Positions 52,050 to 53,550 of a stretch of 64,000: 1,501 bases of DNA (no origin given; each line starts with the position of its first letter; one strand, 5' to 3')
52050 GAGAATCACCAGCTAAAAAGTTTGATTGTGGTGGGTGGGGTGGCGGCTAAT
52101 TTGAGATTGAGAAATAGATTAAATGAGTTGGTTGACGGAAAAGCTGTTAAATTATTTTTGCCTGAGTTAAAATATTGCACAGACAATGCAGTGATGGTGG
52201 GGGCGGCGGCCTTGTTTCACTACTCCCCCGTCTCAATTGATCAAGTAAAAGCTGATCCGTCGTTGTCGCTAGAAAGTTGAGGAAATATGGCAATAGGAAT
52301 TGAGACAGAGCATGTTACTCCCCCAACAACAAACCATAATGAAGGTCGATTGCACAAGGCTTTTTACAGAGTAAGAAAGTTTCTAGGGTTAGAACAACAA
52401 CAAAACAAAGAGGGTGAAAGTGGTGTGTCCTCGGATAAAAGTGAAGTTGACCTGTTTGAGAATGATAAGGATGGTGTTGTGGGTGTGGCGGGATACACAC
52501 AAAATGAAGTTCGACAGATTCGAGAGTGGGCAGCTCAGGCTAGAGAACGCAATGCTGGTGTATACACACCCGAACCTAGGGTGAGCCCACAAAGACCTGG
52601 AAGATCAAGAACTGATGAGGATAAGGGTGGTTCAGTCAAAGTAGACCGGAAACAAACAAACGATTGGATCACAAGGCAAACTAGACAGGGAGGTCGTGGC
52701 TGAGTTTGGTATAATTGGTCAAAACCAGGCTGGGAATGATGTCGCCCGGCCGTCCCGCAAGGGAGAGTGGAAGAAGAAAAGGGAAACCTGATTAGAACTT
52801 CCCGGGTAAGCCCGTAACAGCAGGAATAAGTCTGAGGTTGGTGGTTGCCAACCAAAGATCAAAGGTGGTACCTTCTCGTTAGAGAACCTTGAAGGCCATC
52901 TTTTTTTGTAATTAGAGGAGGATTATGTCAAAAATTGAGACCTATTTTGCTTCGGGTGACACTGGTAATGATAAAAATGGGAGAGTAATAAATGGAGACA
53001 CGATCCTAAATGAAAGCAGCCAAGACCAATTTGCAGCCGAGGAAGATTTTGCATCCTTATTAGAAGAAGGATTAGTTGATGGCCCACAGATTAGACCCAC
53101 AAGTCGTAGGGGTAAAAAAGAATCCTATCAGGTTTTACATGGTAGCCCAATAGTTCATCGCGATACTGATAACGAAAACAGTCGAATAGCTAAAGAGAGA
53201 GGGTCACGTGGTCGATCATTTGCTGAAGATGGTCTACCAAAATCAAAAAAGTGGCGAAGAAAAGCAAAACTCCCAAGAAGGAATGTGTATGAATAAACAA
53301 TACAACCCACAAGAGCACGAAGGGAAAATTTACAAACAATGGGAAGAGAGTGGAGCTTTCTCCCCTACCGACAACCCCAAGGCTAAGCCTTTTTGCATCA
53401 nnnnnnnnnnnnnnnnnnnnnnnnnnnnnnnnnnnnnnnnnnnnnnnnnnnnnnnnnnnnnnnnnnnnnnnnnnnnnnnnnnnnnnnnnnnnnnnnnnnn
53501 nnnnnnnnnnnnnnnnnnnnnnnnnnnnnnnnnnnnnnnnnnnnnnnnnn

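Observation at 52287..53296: valS leader: extended -10 promoter, T-box-like antiterminator core, and two small basic disordered ORFs flanking it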

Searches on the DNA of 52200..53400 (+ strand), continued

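Call 97: search_with_rna_model(model_id=R2, sources=[window, L001, L005, L007, L041, L055, L058, L068, L073, L077, L078, L080, L084], max_evalue=1)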
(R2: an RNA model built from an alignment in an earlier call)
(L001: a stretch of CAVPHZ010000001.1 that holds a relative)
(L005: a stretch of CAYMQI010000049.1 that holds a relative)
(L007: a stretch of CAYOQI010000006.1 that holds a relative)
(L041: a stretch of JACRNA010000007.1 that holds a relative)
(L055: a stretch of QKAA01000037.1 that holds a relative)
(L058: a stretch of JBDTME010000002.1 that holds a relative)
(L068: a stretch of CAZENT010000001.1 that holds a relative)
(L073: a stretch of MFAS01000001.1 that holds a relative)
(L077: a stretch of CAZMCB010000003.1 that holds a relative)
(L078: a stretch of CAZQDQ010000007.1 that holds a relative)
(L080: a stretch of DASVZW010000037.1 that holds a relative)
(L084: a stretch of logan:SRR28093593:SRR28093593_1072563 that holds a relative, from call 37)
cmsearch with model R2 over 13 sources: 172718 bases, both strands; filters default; matches with E-value up to 1: 7.
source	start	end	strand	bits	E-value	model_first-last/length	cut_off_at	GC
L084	1027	1200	+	180.6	1.2e-54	1-174/174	-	0.52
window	52740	52887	+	47.4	2.8e-13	12-167/174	-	0.52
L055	3818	3951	+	39.8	6.3e-11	23-155/174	-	0.48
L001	3838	3964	+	36.1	9.2e-10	35-156/174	-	0.5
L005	708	785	+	25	2.5e-06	59-142/174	-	0.42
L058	3706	3813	+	21.9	2.3e-05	54-159/174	-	0.49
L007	3755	3836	+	14.2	0.0056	53-130/174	-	0.4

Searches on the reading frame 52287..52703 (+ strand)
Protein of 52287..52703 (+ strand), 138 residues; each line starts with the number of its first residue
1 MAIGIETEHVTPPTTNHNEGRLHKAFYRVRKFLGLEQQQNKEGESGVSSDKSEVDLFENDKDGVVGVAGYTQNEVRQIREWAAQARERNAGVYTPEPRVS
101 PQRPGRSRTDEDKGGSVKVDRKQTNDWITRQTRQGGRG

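Call 8: search_protein_families(library=pfam, proteins=[window:52287-52703:+], max_evalue=0.1)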
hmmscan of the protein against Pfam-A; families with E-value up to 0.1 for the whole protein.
window:52287-52703:+ (138 aa): 0 families

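Call 54: find_homologous_proteins(query=window:52287-52700:+, max_evalue=0.01)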
Query window:52287-52700:+ (138 aa): 1 proteins with E <= 0.01 among 6 candidates.
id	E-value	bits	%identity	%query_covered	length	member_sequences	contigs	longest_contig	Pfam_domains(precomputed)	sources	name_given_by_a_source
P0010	6.4e-86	303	100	100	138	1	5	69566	-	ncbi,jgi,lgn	-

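Call 91: list_cluster_members(proteins=[P0010, P0001, P0003, P0008])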
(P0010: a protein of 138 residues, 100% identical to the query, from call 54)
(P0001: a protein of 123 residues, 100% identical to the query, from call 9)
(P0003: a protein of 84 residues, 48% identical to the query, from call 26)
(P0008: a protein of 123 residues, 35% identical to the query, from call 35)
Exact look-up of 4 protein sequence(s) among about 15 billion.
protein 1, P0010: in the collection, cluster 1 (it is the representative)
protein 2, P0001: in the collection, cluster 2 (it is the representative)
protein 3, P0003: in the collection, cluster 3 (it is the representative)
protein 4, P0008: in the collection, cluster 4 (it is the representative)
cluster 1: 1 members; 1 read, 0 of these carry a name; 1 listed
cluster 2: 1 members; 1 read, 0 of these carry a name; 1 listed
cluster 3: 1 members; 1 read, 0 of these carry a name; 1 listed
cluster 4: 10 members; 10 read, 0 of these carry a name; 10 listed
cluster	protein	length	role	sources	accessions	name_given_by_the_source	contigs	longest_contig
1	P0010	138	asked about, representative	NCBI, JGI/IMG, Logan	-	-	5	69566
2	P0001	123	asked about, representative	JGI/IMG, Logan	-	-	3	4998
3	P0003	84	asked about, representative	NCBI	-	-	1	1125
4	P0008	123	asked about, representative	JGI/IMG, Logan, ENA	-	-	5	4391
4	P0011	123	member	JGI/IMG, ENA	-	-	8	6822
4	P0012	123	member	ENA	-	-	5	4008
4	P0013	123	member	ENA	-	-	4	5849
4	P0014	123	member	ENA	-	-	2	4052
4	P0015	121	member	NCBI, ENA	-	-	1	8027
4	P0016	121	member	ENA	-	-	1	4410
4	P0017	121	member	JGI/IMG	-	-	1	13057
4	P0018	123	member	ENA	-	-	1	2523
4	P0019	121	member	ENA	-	-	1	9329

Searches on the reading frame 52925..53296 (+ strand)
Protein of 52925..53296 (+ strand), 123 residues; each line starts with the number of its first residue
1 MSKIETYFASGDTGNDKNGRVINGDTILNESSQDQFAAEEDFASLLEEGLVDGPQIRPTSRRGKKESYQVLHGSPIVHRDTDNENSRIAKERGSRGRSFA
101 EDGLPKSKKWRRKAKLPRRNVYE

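Call 8: search_protein_families(library=pfam, proteins=[window:52925-53296:+], max_evalue=0.1)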
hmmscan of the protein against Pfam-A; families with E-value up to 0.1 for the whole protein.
window:52925-53296:+ (123 aa): 0 families

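Call 9: find_homologous_proteins(query=window:52925-53293:+, max_evalue=0.01)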
Query window:52925-53293:+ (123 aa): 1 proteins with E <= 0.01 among 6 candidates.
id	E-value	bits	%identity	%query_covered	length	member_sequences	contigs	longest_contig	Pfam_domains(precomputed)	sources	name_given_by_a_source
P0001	7.9e-75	267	100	100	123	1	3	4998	-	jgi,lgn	-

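Call 26: search_protein_representatives(protein=window:52925-53293:+)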
Query: 123 residues. Proteins with E-value up to 0.001 (for the whole library): 7; up to 1e-10: 1; up to 1e-30: 1. The best 7 are listed.
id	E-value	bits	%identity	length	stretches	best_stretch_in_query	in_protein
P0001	2.5e-75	266.5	100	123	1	1-123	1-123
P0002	7.1e-10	55.4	43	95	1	46-119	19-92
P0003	3.0e-08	50.2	48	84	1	52-117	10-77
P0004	6.6e-08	49.1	40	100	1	40-120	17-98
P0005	9.9e-05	38.8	48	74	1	50-116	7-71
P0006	1.6e-04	38.1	54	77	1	60-115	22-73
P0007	1.7e-04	38.1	50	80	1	53-113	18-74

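Call 32: find_related_loci(query=A2, collection=metagenome_contigs, flank=3500)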
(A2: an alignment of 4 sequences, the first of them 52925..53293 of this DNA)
Query A2 (123 aa) in metagenome_contigs; peptide patterns used: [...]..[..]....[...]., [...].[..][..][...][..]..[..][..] (x = any residue, [..] = any of these).
166 stretches matched a pattern; 2 encode a relative of the query (tblastn E <= 1e-3); 2 distinct loci.
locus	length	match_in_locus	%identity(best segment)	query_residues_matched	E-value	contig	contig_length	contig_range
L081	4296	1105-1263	42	70-117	9e-7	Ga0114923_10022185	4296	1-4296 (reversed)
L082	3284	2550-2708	42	70-117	9e-7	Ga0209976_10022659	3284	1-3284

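Call 35: find_homologous_proteins(query=A1, max_evalue=0.01)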
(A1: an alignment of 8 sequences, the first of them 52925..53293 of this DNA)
Query A1 (8 sequences) (123 aa, profile of the alignment): 6 proteins with E <= 0.01 among 783 candidates.
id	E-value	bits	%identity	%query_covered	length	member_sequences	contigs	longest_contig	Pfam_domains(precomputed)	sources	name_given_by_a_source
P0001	7.8e-28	114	100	100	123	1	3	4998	-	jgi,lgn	-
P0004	7.2e-27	111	41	67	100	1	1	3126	-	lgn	-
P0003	1.9e-25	107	47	54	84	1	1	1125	-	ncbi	-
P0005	1.1e-23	101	46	55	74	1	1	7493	-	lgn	-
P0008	2.3e-20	90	35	74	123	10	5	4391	-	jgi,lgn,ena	-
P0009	8.1e-19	85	50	39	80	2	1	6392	-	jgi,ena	-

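Call 36: find_encoding_contigs(protein=P0005, flank=3500, max_places=3)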
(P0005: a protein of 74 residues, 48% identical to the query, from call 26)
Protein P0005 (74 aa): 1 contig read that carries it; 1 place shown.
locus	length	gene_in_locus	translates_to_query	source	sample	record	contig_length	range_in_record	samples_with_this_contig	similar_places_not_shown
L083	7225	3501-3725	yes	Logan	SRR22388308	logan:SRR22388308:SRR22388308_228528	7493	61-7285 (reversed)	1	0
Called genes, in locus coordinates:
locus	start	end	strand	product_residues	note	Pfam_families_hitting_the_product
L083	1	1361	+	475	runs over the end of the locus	-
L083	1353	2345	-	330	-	PF05496:RuvB_N, PF06068:TIP49 (faint), PF20720:nSTAND3 (faint), PF13173:AAA_14 (weak), PF00004:AAA, PF07728:AAA_5, PF17864:AAA_lid_4, PF05491:WHD_RuvB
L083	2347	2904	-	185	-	PF01330:RuvA_N, PF14520:HHH_5, PF07499:RuvA_C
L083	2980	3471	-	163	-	PF02075:RuvC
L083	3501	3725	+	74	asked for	-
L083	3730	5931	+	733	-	PF00133:tRNA-synt_1, PF09334:tRNA-synt_1g (weak), PF13603:tRNA-synt_1_2 (weak), PF09334:tRNA-synt_1g (weak), PF08264:Anticodon_1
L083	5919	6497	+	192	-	-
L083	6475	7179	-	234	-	PF01386:Ribosomal_L25p, PF14693:Ribosomal_TL5_C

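Call 37: find_encoding_contigs(protein=P0004, flank=3500, max_places=3)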
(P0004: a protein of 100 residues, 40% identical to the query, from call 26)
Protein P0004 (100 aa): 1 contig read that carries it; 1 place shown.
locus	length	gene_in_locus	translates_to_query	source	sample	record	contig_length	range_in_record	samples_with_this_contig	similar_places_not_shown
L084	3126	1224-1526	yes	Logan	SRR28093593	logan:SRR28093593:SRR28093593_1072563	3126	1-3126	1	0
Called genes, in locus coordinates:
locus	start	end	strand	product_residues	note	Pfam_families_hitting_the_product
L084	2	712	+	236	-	?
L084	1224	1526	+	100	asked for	-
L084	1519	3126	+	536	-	?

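Call 38: find_encoding_contigs(protein=P0009, flank=3500, max_places=3)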
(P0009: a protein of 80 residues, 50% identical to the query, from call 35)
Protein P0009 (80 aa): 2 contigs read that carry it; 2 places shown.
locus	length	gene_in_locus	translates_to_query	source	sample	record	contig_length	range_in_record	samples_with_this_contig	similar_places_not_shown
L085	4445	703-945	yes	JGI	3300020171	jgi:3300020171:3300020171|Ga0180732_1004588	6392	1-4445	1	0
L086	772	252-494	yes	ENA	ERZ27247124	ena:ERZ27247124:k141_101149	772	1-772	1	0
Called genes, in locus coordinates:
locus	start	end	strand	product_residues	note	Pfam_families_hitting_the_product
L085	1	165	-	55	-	?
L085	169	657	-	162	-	PF02075:RuvC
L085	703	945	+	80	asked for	-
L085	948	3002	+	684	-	PF00133:tRNA-synt_1, PF09334:tRNA-synt_1g, PF13603:tRNA-synt_1_2 (weak), PF09334:tRNA-synt_1g, PF08264:Anticodon_1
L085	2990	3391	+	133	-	-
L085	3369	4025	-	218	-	PF01386:Ribosomal_L25p, PF14693:Ribosomal_TL5_C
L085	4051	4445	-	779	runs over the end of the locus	?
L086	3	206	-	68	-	?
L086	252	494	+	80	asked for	-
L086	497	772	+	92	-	?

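Call 55: find_encoding_contigs(protein=P0001, flank=4000, max_places=5)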
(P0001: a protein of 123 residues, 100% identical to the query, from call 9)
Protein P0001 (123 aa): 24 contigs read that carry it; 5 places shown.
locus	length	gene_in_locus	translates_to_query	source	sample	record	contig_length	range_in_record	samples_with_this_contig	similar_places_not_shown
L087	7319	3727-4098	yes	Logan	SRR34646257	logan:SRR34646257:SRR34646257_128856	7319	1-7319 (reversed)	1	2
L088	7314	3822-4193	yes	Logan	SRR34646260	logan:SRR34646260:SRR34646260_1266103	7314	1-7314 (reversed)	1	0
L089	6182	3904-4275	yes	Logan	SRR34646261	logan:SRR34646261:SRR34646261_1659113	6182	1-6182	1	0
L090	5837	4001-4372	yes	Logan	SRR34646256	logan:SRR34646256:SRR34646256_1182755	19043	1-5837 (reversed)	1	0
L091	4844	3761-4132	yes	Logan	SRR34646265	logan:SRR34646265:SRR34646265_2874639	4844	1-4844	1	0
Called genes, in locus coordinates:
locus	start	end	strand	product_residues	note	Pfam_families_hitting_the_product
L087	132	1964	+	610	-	PF12229:PG_binding_4, PF04294:VanW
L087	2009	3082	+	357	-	PF00814:TsaD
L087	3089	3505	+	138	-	-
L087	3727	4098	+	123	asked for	-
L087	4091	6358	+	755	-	PF00133:tRNA-synt_1, PF09334:tRNA-synt_1g, PF08264:Anticodon_1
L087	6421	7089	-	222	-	PF01386:Ribosomal_L25p, PF14693:Ribosomal_TL5_C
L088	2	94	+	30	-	?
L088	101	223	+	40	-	-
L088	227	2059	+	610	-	PF12229:PG_binding_4, PF04294:VanW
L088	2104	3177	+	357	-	PF00814:TsaD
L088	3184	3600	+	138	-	-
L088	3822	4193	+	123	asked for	-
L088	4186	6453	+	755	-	PF00133:tRNA-synt_1, PF09334:tRNA-synt_1g, PF08264:Anticodon_1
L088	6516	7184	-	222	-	PF01386:Ribosomal_L25p, PF14693:Ribosomal_TL5_C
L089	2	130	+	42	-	?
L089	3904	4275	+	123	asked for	-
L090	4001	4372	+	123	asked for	-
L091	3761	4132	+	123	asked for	-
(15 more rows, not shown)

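Call 57: find_encoding_contigs(protein=P0008, flank=2500, max_places=5)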
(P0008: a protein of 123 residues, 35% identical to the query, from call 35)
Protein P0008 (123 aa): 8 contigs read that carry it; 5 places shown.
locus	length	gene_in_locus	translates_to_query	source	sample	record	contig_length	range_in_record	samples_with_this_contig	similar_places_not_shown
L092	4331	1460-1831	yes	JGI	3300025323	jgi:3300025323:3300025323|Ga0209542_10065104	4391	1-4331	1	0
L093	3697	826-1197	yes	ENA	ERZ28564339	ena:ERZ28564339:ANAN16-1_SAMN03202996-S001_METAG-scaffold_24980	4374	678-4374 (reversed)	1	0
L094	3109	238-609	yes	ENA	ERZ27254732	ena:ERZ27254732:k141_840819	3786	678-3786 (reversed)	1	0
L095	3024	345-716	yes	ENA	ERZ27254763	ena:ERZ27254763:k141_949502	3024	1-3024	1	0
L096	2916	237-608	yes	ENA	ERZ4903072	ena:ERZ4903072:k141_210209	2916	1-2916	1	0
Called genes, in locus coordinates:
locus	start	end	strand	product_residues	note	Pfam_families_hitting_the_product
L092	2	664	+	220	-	?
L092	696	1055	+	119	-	-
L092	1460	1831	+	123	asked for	-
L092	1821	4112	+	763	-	PF00133:tRNA-synt_1, PF09334:tRNA-synt_1g (weak), PF13603:tRNA-synt_1_2 (weak), PF09334:tRNA-synt_1g (weak), PF08264:Anticodon_1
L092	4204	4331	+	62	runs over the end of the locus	?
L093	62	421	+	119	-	-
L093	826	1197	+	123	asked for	-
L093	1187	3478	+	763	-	PF00133:tRNA-synt_1, PF09334:tRNA-synt_1g (weak), PF13603:tRNA-synt_1_2 (weak), PF09334:tRNA-synt_1g (weak), PF08264:Anticodon_1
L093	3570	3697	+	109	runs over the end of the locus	-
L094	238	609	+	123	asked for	-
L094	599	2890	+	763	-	PF00133:tRNA-synt_1, PF09334:tRNA-synt_1g (weak), PF13603:tRNA-synt_1_2 (weak), PF09334:tRNA-synt_1g (weak), PF08264:Anticodon_1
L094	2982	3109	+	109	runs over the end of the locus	-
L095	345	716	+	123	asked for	-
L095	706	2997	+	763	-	PF00133:tRNA-synt_1, PF09334:tRNA-synt_1g (weak), PF13603:tRNA-synt_1_2 (weak), PF09334:tRNA-synt_1g (weak), PF08264:Anticodon_1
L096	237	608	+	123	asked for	-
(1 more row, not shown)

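Call 58: find_encoding_contigs(protein=P0003, flank=2500, max_places=3)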
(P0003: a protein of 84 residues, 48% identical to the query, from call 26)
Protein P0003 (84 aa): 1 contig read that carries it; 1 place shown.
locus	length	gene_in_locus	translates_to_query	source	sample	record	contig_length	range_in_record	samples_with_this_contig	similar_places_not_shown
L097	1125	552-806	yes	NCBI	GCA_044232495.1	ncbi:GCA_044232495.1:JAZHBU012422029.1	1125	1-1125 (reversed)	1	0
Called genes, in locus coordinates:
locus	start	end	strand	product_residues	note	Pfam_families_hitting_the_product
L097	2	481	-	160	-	?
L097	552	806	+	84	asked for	-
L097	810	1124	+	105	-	?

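Call 59: search_protein_families(library=pfam, alignment_id=A1, max_evalue=1)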
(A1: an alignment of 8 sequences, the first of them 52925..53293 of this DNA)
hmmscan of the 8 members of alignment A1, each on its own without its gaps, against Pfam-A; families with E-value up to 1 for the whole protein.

A. member 1, window:52925-53293:+ (123 aa): 0 families

B. families by the number of members that match (of 8 scanned): 0 families

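Call 60: search_protein_families(library=ncbifam, alignment_id=A1, max_evalue=1)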
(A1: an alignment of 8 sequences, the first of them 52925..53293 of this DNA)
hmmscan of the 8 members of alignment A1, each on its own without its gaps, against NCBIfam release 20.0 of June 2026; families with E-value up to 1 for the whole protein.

A. member 1, window:52925-53293:+ (123 aa): 0 families

B. families by the number of members that match (of 8 scanned): 0 families

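Call 61: search_solved_structures(query=A1, max_evalue=1)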
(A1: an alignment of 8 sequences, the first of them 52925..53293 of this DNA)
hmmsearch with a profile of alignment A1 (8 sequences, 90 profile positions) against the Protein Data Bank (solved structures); distinct sequences matched with E-value up to 1: 8.
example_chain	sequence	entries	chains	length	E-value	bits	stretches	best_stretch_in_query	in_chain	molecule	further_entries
9fi8_HQ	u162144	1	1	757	0.21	15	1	14-50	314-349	mS141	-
2b9f_A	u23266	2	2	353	0.27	14.6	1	34-56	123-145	Mitogen-activated protein kinase FUS3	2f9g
2b9h_A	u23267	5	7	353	0.27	14.6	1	34-56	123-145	Mitogen-activated protein kinase FUS3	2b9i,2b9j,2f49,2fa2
9hqv_Yi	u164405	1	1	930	0.53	13.7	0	14-50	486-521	mS125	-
2j85_A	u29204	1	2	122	0.87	13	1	7-40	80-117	STIV B116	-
4xh0_A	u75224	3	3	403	0.87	13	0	37-78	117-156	Similar to uniprot|P29295 Saccharomyces cerevisiae YPL204w HRR25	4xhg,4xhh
4xhl_A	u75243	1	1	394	0.89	12.9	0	37-78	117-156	Casein kinase I homolog HRR25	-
5cyz_A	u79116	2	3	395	0.9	12.9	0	37-78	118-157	Casein kinase I homolog HRR25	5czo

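Call 68: predict_structure(alignment_id=A4)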
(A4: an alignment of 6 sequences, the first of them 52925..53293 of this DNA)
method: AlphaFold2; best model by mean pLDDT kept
length: 123 residues; sequences in the alignment: 6
mean_pLDDT: 58.9   pTM: 0.21
mean pLDDT of the five models: 58.9, 57.2, 54.9, 54.9, 54.5
residues with pLDDT >= 90: 0; 70-90: 26; 50-70: 68; < 50: 29
segments of 3 or more residues with pLDDT < 50: 1-3, 19-22, 25-33, 45-47
pLDDT, mean of each block of 10 residues (from residue 1): 49 50 46 51 51 54 62 61 75 67 73 69 53
secondary structure, 60 per line:
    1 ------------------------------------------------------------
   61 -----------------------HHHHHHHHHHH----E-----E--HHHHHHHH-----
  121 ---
elements in order: H84-94 H108-115
